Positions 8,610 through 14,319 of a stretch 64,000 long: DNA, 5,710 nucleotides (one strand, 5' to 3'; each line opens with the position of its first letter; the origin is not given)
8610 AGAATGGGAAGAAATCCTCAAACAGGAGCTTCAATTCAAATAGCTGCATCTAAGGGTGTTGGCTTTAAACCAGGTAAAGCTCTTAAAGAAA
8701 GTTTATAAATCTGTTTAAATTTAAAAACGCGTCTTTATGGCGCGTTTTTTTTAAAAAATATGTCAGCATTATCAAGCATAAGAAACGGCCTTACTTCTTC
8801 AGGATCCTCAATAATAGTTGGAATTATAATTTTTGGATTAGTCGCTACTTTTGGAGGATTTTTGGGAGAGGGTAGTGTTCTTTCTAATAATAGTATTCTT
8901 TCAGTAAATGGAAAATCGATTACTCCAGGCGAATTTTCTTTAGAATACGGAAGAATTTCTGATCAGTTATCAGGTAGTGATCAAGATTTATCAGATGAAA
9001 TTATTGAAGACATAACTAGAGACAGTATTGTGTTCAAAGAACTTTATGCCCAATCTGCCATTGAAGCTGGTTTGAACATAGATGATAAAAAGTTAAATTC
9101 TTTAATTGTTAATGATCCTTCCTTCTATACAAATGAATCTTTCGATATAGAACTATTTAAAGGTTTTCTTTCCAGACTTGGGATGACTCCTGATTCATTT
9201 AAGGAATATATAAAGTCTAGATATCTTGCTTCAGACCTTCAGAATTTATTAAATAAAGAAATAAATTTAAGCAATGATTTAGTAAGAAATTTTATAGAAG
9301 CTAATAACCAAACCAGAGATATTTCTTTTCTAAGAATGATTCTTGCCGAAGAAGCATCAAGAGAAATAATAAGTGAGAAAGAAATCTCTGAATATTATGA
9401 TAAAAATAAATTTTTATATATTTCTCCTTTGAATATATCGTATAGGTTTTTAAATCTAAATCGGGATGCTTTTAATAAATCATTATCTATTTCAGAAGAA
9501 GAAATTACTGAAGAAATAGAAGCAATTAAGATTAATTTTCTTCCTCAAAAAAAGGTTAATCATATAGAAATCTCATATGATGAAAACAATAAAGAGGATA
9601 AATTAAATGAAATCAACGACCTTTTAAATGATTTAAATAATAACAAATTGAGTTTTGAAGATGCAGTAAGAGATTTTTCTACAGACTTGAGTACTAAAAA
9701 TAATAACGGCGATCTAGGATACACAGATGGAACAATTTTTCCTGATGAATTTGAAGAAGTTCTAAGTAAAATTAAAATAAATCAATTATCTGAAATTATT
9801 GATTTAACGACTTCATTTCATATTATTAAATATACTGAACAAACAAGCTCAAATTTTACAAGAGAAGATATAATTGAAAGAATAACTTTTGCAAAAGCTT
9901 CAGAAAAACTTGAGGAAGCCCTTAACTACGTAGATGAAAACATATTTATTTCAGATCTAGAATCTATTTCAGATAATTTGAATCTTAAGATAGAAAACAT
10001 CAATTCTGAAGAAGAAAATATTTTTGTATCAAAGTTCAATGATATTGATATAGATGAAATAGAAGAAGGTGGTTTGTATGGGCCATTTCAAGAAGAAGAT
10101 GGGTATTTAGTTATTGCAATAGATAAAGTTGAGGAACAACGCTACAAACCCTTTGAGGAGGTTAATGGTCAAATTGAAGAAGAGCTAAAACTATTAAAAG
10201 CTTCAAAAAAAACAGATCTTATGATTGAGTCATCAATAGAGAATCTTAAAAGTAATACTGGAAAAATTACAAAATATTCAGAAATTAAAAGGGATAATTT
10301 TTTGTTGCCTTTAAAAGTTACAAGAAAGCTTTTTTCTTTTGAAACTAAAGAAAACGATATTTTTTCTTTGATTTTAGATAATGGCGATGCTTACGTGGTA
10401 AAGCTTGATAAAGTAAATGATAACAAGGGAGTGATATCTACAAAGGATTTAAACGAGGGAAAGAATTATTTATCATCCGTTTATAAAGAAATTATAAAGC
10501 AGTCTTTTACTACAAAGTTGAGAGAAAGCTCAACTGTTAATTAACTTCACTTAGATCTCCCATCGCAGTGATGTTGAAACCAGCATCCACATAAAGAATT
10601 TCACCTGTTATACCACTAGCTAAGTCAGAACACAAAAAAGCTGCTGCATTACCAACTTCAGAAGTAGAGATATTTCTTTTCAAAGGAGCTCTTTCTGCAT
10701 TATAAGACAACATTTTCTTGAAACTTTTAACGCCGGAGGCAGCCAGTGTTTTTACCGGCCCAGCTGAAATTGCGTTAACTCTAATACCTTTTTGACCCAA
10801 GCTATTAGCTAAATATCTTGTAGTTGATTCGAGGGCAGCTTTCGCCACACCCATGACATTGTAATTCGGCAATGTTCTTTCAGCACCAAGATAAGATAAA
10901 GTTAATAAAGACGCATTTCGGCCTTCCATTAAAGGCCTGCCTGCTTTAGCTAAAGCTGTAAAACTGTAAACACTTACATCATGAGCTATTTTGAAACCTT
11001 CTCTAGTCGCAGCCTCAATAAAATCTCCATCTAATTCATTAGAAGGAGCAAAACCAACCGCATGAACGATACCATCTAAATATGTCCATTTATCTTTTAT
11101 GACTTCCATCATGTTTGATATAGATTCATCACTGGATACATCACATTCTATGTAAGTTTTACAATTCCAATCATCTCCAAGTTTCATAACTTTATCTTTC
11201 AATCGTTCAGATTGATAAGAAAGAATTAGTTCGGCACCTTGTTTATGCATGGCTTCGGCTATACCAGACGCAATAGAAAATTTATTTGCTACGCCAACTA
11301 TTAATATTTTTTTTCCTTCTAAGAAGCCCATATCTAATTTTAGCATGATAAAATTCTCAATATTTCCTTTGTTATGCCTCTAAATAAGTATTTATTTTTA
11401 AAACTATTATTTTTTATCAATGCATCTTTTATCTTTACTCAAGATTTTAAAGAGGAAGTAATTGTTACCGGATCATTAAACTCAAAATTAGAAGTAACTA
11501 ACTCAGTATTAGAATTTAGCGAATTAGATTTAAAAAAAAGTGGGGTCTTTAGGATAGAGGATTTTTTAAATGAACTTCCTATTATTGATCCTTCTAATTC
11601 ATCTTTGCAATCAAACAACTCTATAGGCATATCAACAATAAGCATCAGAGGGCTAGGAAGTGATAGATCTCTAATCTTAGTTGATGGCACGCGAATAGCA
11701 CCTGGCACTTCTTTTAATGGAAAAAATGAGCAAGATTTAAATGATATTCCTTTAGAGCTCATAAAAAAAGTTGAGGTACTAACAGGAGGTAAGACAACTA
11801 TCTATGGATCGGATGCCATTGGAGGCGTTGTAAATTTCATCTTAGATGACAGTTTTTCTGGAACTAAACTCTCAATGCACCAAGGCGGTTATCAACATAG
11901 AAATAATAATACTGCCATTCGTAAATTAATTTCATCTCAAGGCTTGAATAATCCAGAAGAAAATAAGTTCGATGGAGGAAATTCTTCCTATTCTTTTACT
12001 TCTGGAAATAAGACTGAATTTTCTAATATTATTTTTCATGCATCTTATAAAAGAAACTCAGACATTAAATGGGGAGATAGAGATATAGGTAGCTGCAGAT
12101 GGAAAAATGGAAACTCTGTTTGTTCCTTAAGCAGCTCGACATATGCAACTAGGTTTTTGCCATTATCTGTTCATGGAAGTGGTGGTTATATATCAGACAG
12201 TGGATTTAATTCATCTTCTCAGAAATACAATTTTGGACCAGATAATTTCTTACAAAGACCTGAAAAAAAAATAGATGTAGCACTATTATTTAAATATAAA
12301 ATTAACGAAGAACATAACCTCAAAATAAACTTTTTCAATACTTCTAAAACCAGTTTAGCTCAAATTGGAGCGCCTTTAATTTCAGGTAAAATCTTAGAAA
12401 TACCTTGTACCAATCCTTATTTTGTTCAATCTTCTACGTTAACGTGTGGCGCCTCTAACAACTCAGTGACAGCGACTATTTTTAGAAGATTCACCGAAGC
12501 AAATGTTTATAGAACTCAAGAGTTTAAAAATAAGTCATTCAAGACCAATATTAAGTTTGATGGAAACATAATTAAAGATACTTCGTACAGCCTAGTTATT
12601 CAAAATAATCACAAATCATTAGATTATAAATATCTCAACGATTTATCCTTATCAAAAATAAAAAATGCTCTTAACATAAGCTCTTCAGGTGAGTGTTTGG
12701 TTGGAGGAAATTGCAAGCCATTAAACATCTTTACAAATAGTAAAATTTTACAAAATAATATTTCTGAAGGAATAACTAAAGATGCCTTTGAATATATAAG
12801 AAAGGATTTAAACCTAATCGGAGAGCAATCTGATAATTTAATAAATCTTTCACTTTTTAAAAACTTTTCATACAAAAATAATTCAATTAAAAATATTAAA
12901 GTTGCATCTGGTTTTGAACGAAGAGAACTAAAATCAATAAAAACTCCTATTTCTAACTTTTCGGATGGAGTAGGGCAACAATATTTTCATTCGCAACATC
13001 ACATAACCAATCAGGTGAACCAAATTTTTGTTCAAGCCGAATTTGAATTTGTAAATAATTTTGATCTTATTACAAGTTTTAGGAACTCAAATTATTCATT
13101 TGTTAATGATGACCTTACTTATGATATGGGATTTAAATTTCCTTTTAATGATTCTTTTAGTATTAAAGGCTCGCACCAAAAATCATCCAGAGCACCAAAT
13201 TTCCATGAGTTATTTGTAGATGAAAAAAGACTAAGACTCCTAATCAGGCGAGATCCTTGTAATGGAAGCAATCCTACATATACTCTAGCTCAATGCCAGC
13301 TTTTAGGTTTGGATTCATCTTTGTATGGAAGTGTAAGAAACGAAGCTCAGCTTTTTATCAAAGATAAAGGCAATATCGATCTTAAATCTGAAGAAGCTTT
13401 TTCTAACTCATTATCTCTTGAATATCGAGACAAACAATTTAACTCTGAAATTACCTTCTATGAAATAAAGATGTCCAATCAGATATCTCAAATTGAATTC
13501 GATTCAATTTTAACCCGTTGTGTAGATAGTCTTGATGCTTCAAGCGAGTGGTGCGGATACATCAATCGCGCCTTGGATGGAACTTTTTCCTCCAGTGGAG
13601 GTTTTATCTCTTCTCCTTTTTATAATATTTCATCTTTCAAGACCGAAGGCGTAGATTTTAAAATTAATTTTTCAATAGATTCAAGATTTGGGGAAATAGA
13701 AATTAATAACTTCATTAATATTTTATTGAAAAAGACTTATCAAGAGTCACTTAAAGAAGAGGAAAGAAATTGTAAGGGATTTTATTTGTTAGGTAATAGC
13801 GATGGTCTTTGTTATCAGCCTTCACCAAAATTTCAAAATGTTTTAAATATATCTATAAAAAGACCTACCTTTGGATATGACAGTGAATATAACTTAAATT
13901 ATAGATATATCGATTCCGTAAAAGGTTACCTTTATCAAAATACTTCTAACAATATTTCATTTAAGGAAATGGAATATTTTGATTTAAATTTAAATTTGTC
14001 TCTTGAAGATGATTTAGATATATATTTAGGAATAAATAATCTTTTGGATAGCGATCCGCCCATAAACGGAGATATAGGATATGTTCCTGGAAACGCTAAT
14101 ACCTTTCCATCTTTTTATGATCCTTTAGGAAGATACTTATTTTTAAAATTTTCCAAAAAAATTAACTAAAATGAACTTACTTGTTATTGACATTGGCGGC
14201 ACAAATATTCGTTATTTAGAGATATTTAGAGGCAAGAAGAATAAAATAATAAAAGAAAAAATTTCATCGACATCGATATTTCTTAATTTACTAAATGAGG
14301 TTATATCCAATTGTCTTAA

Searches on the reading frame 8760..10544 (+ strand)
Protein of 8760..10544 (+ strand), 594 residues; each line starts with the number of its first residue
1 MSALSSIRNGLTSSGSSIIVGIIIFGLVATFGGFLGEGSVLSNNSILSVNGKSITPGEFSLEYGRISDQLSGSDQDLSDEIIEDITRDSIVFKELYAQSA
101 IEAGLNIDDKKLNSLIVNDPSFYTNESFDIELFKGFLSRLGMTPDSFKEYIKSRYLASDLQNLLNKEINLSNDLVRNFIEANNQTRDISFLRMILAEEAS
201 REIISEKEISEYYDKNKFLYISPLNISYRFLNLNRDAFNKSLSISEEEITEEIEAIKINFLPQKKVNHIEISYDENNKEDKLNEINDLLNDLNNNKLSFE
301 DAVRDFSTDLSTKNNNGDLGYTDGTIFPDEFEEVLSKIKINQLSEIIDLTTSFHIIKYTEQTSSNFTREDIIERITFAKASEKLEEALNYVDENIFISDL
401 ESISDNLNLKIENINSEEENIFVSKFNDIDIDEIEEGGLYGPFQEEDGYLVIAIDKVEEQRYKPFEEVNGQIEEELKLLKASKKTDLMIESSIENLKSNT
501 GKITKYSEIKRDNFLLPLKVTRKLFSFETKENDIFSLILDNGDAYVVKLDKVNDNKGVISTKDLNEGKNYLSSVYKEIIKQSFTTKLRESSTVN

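Call 36: search_protein_families(library=pfam, proteins=[window:8760-10544:+], max_evalue=0.001)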
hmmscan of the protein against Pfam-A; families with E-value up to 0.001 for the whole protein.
window:8760-10544:+ (594 aa): 6 families
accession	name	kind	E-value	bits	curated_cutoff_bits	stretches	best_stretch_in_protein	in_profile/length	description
PF13624.11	SurA_N_3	-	8.9e-23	81.3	27.2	1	4-160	2-161/162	SurA-like N-terminal domain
PF00639.27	Rotamase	-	1.7e-16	61.4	21.7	1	268-359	1-96/97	PPIC-type PPIASE domain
PF13616.12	Rotamase_3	-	1.5e-15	58.2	22.5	1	263-361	15-115/116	PPIC-type PPIASE domain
PF13623.11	SurA_N_2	-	1e-13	51.9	28.5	1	16-137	9-145/145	SurA-like N-terminal domain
PF13145.12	Rotamase_2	-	1.2e-12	49.1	27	1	358-468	9-119/121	PPIC-type PPIASE domain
PF09312.16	SurA_N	-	0.00048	20.7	30.8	0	49-160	8-117/118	SurA N-terminal domain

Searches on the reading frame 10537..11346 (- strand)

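Call 36: search_protein_families(library=pfam, proteins=[window:10537-11346:-], max_evalue=0.001)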
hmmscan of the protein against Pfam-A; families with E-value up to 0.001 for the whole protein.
window:10537-11346:- (269 aa): 4 families
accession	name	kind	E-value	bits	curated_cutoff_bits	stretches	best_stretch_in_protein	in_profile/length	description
PF13561.12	adh_short_C2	-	3.2e-87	292.5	27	1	18-258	1-236/236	Enoyl-(Acyl carrier protein) reductase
PF00106.31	adh_short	-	9.7e-22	77.8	26.6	1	13-204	2-188/195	short chain dehydrogenase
PF23441.1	SDR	-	2.3e-07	30.9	27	1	13-236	9-230/258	SDR-like rossmann domain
PF08659.16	KR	-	0.00044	20.7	22.6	1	25-103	12-95/180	KR domain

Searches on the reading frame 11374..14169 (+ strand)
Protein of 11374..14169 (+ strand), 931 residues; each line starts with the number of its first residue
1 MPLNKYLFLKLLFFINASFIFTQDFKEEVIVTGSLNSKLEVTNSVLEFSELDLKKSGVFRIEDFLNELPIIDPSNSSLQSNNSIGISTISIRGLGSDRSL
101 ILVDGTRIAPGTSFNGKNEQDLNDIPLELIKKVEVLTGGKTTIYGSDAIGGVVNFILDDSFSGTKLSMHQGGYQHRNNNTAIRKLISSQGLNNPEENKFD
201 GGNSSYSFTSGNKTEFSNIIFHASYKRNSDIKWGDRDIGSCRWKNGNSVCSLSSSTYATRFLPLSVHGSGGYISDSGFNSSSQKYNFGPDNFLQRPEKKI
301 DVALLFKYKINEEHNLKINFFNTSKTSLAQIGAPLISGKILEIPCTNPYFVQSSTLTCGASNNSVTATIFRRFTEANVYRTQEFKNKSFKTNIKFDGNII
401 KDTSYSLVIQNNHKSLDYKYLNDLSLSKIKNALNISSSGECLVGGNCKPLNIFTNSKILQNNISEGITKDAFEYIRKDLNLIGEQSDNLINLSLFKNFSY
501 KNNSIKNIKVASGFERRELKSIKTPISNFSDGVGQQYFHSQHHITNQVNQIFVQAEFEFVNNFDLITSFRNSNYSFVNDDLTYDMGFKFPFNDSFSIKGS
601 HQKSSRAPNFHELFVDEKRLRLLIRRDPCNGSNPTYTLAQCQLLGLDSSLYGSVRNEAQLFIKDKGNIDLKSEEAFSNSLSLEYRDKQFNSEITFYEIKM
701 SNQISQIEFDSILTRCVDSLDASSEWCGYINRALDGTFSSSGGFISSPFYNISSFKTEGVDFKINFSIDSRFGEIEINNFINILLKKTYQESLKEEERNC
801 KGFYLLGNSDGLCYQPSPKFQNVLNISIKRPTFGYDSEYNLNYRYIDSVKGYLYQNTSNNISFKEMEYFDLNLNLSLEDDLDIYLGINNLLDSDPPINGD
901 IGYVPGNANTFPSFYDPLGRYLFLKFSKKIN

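Call 36: search_protein_families(library=pfam, proteins=[window:11374-14169:+], max_evalue=0.001)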
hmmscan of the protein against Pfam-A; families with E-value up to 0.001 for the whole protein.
window:11374-14169:+ (931 aa): 2 families
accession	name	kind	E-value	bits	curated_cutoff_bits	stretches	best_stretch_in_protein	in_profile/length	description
PF07715.20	Plug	-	1.9e-21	77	23.9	1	38-152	2-107/107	TonB-dependent Receptor Plug Domain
PF00593.30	TonB_dep_Rec_b-barrel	-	1.2e-17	65.3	27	1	425-890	102-436/436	TonB dependent receptor-like, beta-barrel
